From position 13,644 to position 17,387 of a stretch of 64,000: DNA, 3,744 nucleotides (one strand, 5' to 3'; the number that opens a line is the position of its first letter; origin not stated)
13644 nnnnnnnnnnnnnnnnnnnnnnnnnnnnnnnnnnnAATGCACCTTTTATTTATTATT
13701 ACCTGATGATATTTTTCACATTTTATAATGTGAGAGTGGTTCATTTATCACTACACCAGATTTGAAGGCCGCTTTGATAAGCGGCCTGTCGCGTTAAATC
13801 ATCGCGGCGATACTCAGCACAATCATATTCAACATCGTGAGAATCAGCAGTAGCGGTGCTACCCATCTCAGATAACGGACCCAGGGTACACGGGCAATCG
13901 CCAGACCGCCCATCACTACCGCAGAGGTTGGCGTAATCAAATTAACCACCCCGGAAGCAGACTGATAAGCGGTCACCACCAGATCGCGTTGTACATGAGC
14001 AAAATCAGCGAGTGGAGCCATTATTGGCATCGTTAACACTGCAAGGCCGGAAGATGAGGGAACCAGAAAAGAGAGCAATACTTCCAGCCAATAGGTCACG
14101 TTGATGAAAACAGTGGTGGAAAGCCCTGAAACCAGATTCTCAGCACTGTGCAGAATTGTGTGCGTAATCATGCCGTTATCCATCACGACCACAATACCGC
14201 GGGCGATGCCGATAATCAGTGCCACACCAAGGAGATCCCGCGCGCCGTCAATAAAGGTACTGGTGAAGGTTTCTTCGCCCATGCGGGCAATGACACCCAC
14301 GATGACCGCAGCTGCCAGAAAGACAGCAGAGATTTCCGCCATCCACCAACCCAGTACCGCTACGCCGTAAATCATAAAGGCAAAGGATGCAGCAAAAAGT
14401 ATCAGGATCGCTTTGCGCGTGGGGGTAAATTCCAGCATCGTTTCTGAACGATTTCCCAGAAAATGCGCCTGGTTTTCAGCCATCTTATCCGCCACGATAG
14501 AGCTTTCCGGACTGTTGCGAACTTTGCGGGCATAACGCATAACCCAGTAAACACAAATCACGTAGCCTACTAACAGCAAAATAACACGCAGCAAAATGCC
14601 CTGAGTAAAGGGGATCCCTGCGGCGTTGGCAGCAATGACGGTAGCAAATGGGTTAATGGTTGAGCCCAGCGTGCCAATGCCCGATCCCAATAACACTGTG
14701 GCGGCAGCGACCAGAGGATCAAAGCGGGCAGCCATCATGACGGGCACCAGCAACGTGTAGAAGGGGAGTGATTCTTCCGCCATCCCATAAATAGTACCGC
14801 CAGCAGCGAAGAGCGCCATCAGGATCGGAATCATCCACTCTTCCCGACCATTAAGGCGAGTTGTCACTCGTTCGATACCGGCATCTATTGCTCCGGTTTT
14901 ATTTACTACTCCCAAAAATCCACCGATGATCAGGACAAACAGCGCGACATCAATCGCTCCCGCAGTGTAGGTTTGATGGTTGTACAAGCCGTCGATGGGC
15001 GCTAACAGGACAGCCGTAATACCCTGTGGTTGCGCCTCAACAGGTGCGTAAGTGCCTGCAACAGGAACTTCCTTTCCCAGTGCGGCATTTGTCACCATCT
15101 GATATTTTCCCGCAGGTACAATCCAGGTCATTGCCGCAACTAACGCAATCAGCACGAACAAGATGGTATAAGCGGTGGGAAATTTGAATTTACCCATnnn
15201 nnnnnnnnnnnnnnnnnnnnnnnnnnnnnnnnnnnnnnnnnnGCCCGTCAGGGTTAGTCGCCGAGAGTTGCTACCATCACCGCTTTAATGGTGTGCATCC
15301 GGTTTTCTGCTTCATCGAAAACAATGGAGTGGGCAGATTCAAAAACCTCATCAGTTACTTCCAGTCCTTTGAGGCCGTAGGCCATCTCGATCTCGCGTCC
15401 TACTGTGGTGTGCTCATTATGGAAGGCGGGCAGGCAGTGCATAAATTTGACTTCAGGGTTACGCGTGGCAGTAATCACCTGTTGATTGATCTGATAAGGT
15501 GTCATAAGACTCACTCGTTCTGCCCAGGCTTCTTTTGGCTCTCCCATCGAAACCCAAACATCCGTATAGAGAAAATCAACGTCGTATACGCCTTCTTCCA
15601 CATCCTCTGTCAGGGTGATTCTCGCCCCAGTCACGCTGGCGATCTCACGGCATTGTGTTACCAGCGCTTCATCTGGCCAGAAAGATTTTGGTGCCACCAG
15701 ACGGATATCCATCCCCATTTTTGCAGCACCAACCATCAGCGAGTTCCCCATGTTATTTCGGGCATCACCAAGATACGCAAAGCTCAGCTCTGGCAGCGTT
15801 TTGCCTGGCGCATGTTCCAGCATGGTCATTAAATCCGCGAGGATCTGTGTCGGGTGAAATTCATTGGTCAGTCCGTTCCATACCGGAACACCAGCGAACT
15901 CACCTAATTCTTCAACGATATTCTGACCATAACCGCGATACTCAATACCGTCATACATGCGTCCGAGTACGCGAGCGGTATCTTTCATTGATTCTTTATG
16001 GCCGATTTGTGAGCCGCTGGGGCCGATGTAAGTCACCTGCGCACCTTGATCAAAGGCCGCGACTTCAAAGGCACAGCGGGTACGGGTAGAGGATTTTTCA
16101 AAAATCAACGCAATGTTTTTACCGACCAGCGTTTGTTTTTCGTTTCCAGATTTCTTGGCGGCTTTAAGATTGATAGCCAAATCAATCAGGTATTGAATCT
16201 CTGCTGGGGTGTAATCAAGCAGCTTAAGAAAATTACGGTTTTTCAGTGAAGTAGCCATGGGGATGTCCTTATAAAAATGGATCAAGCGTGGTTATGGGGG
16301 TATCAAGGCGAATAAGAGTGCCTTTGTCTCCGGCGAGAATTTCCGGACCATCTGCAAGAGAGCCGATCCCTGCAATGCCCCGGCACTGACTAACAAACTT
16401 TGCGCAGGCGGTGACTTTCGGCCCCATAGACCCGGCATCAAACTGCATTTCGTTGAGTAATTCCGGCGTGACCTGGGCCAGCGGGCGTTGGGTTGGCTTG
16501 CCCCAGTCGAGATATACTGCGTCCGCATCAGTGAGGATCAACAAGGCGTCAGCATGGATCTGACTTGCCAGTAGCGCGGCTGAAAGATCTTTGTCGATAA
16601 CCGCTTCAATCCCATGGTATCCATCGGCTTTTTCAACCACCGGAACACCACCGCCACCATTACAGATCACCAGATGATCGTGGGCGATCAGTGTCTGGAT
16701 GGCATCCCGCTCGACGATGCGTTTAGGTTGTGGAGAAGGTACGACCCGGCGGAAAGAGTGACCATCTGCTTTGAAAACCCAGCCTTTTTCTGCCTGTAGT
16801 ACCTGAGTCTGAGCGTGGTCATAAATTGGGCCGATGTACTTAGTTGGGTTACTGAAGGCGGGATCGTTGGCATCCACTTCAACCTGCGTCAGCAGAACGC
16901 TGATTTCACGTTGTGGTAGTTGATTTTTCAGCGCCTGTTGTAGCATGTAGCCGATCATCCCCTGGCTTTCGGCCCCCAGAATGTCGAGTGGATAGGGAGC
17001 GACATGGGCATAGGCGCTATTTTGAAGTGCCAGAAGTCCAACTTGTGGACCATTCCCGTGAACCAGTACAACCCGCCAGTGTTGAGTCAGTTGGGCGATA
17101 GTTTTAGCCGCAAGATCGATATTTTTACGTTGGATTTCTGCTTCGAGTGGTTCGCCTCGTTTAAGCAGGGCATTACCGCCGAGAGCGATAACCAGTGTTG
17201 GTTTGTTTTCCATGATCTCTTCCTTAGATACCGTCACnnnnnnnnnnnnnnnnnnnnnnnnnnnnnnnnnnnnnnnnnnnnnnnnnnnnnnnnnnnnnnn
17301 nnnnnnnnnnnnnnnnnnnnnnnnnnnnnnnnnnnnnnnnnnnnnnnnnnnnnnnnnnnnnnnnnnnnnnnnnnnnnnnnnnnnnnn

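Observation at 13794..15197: YfcC-family membrane protein as the candidate substrate/product exchanger of the ADI cluster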

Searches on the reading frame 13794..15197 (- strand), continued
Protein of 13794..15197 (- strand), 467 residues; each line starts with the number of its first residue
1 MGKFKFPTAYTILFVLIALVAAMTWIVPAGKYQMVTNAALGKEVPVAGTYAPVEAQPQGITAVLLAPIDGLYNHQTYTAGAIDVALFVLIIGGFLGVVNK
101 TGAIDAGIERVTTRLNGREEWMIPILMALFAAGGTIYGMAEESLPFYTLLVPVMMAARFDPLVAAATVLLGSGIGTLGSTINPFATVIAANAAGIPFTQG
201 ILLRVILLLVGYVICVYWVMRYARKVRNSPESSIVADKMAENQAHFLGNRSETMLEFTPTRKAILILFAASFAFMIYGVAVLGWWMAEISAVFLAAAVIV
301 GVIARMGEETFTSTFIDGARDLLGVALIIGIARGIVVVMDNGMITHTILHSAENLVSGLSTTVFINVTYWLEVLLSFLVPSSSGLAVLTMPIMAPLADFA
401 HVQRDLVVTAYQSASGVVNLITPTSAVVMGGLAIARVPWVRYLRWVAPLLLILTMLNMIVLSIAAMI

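Call 83: search_protein_families(library=pfam, proteins=[L031:5952-6620:-, L031:6862-7971:+, L031:9600-11105:+, L031:11109-11825:+, L047:5579-6838:+, L047:6898-7812:+, L047:9415-9996:+, L047:10010-10474:-])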
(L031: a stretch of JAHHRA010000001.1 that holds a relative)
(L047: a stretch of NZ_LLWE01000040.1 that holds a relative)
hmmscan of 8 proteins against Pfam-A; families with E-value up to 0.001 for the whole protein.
L031:5952-6620:- (222 aa): 2 families
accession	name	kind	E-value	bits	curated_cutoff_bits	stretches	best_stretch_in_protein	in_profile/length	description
PF00834.25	Ribul_P_3_epim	-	8.1e-89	296.7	21.1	1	6-203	2-198/198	Ribulose-phosphate 3 epimerase family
PF01729.25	QRPTase_C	-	1.3e-05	25.5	23.1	0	155-202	111-158/169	Quinolinate phosphoribosyl transferase, C-terminal domain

L031:6862-7971:+ (369 aa): 2 families
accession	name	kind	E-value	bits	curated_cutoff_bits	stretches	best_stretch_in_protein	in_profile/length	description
PF02317.23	Octopine_DH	-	3.1e-36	125.1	30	1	194-339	2-149/150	NAD/NADP octopine/nopaline dehydrogenase, alpha-helical domain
PF01210.29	NAD_Gly3P_dh_N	-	1.3e-06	28.9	23.1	1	5-112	2-100/158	NAD-dependent glycerol-3-phosphate dehydrogenase N-terminus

L031:9600-11105:+ (501 aa): 4 families
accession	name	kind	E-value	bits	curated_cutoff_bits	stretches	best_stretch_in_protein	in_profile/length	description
PF02335.20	Cytochrom_C552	-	1.9e-176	587.8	24.1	1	60-489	3-435/438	Cytochrome c552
PF14522.11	Cytochrome_C7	-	1.1e-05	25.6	24.8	0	293-342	8-54/67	Cytochrome c7 and related cytochrome c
PF13435.11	Cytochrome_C554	-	0.00067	21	20.8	0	177-240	2-65/84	Cytochrome c554 and c-prime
PF14537.11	Cytochrom_c3_2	-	0.00071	20.4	25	0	292-352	1-48/79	Cytochrome c3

L031:11109-11825:+ (238 aa): 5 families
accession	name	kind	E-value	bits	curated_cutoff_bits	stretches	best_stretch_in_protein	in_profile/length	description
PF22678.1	Cytochrom_c_NrfB-like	-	1.6e-36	125.1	27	1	123-218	1-89/89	Cytochrome c-type protein NrfB-like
PF09699.15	Paired_CXXCH_1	-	2.5e-08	33.9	20.6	0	189-222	8-39/41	Doubled CXXCH motif (Paired_CXXCH_1)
PF22113.1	Mtrc-MtrF_II-IV_dom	-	6.1e-08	32.8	30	1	74-181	75-175/176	Outer membrane cytochrome MtrC/MtrF-like, domains II/IV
PF14522.11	Cytochrome_C7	-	3.4e-07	30.4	24.8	0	180-229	4-58/67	Cytochrome c7 and related cytochrome c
PF14537.11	Cytochrom_c3_2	-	8.3e-05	23.4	25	0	159-219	23-78/79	Cytochrome c3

L047:5579-6838:+ (419 aa): 1 family
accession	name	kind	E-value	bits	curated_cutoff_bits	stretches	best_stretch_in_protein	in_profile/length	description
PF01933.23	CofD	-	4.6e-36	124.9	30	1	56-385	1-277/290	2-phospho-L-lactate transferase CofD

L047:6898-7812:+ (304 aa): 1 family
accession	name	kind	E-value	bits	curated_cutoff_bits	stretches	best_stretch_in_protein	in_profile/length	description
PF03009.23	GDPD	-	1.5e-06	29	23.6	1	59-282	27-242/244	Glycerophosphoryl diester phosphodiesterase family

L047:9415-9996:+ (193 aa): 3 families
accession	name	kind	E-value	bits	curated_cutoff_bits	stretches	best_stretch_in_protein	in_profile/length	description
PF00583.31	Acetyltransf_1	-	1.8e-10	41.6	20.7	1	50-156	22-116/116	Acetyltransferase (GNAT) family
PF13508.13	Acetyltransf_7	-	1.8e-05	25.5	27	1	61-157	3-83/84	Acetyltransferase (GNAT) domain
PF13673.13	Acetyltransf_10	-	0.00022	21.7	23.6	0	102-160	51-111/128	Acetyltransferase (GNAT) domain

L047:10010-10474:- (154 aa): 6 families
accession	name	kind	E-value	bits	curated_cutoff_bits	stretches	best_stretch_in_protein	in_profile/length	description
PF01037.27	AsnC_trans_reg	-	2.4e-22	79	25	1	72-145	1-72/73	Lrp/AsnC ligand binding domain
PF13412.12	HTH_24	-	2.1e-17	62.9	21.9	1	6-52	1-47/48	Winged helix-turn-helix DNA-binding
PF13404.12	HTH_AsnC-type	-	2.3e-15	56.5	27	1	6-47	1-42/42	AsnC-type helix-turn-helix domain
PF01047.28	MarR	-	2.4e-07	31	24.6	1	11-52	6-47/59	MarR family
PF12802.13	MarR_2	-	9.9e-05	22.9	27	1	13-52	10-50/61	MarR family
PF09339.16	HTH_IclR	-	0.00018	21.6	22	1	13-52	8-48/52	IclR helix-turn-helix domain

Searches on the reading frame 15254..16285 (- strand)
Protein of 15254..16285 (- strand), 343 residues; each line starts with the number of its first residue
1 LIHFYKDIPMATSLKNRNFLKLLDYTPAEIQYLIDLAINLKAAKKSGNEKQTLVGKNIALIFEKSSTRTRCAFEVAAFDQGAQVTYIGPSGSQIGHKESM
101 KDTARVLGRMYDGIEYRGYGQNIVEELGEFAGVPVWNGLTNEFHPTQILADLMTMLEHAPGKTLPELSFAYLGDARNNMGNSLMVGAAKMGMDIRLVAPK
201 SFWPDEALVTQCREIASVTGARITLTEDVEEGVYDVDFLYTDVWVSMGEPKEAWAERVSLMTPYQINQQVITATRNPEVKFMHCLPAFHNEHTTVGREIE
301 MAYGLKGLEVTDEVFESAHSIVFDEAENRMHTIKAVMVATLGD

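Call 3: search_protein_families(library=pfam, proteins=[window:15254-16285:-])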
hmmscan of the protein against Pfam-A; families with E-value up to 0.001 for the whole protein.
window:15254-16285:- (343 aa): 2 families
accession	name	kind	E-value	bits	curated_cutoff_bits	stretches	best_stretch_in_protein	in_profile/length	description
PF00185.30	OTCace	-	3.5e-54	183.6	29.4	1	167-339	3-156/157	Aspartate/ornithine carbamoyltransferase, Asp/Orn binding domain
PF02729.26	OTCace_N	-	1.8e-46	158.3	29.9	1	17-157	1-148/148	Aspartate/ornithine carbamoyltransferase, carbamoyl-P binding domain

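Call 4: search_protein_families(library=ncbifam, proteins=[window:15254-16285:-])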
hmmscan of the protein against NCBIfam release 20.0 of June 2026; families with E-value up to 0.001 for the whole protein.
window:15254-16285:- (343 aa): 17 families
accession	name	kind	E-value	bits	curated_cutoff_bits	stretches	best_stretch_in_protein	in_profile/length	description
NF009213.0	PRK12562.1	subfamily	3.2e-167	556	559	1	14-342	4-333/334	ornithine carbamoyltransferase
NF003286.0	PRK04284.1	subfamily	1.5e-163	543.7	515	1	12-343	2-332/332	ornithine carbamoyltransferase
NF002470.0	PRK01713.1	equivalog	1.3e-155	517.9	545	1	10-341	1-333/334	ornithine carbamoyltransferase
TIGR00658.1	orni_carb_tr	equivalog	1.1e-131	438.6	280.85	1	17-341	1-303/304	ornithine carbamoyltransferase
NF001986.0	PRK00779.1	subfamily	4.3e-96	321.7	306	2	14-293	3-273/307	ornithine carbamoyltransferase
TIGR04384.1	putr_carbamoyl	exception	3.3e-83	279.6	500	1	19-339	2-305/330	putrescine carbamoyltransferase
NF011380.0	PRK14805.1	equivalog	2.5e-70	236.9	421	1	17-342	2-301/302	ornithine carbamoyltransferase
NF011379.0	PRK14804.1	equivalog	1.4e-41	142.6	373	1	21-340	11-308/311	ornithine carbamoyltransferase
NF003384.0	PRK04523.1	equivalog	2.9e-35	121.9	288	1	17-339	4-331/336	N-acetylornithine carbamoyltransferase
TIGR00670.1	asp_carb_tr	equivalog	5.1e-32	111.2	236.95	1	18-288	2-267/304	aspartate carbamoyltransferase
NF002032.1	PRK00856.1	equivalog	2e-31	109.3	263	1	18-337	2-293/297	aspartate carbamoyltransferase catalytic subunit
NF006046.0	PRK08192.1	equivalog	1.6e-20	73.6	512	1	23-287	13-277/339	aspartate carbamoyltransferase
NF005538.0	PRK07200.1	equivalog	2.6e-17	62.9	453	1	12-338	17-373/396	knotted carbamoyltransferase YgeW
NF010387.0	PRK13814.1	equivalog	1.3e-16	60.3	660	1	49-207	39-200/310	aspartate carbamoyltransferase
TIGR03316.1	ygeW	equivalog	2.7e-15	56.2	500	1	13-247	15-272/391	knotted carbamoyltransferase YgeW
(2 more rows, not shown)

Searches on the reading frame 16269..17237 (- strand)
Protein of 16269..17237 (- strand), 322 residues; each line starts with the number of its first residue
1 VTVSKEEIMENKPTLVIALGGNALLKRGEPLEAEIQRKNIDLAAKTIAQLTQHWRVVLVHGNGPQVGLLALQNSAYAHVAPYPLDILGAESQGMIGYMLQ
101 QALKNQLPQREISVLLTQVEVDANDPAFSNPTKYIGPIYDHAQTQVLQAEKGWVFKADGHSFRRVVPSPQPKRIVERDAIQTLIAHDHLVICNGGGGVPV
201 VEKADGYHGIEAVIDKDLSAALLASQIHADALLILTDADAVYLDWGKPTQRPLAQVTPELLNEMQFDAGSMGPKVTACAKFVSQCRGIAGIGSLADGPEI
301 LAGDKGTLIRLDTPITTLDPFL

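Call 3: search_protein_families(library=pfam, proteins=[window:16269-17237:-])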
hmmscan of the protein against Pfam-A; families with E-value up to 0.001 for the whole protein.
window:16269-17237:- (322 aa): 1 family
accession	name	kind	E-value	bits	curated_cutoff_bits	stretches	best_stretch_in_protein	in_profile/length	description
PF00696.33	AA_kinase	-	3.1e-26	93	24.9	1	14-284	2-225/234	Amino acid kinase family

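Call 4: search_protein_families(library=ncbifam, proteins=[window:16269-17237:-])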
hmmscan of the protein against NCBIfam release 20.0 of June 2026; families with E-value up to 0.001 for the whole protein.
window:16269-17237:- (322 aa): 8 families
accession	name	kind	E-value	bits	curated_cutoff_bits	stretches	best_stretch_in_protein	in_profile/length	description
NF009008.0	PRK12354.1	subfamily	1.8e-154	513.5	361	1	14-313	2-302/308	carbamate kinase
NF006926.0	PRK09411.1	equivalog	1.9e-123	411.4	416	1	14-310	3-296/297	carbamate kinase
TIGR00746.1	arcC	equivalog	2.4e-114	381.6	358.25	1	14-309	2-307/309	carbamate kinase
NF009007.0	PRK12352.1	subfamily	3e-78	262.9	266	1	14-309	4-313/316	carbamate kinase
TIGR00761.1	argB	equivalog_domain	2.5e-08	33.7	151.3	1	213-284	153-224/231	acetylglutamate kinase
TIGR01027.1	proB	equivalog_domain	1.3e-05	24.5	186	1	198-259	126-186/363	glutamate 5-kinase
NF010659.0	PRK14058.1-1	equivalog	7.5e-05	22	223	0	196-284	150-239/267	[LysW]-aminoadipate kinase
NF010661.0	PRK14058.1-3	equivalog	0.00021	20.5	251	1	175-280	139-239/283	acetylglutamate/acetylaminoadipate kinase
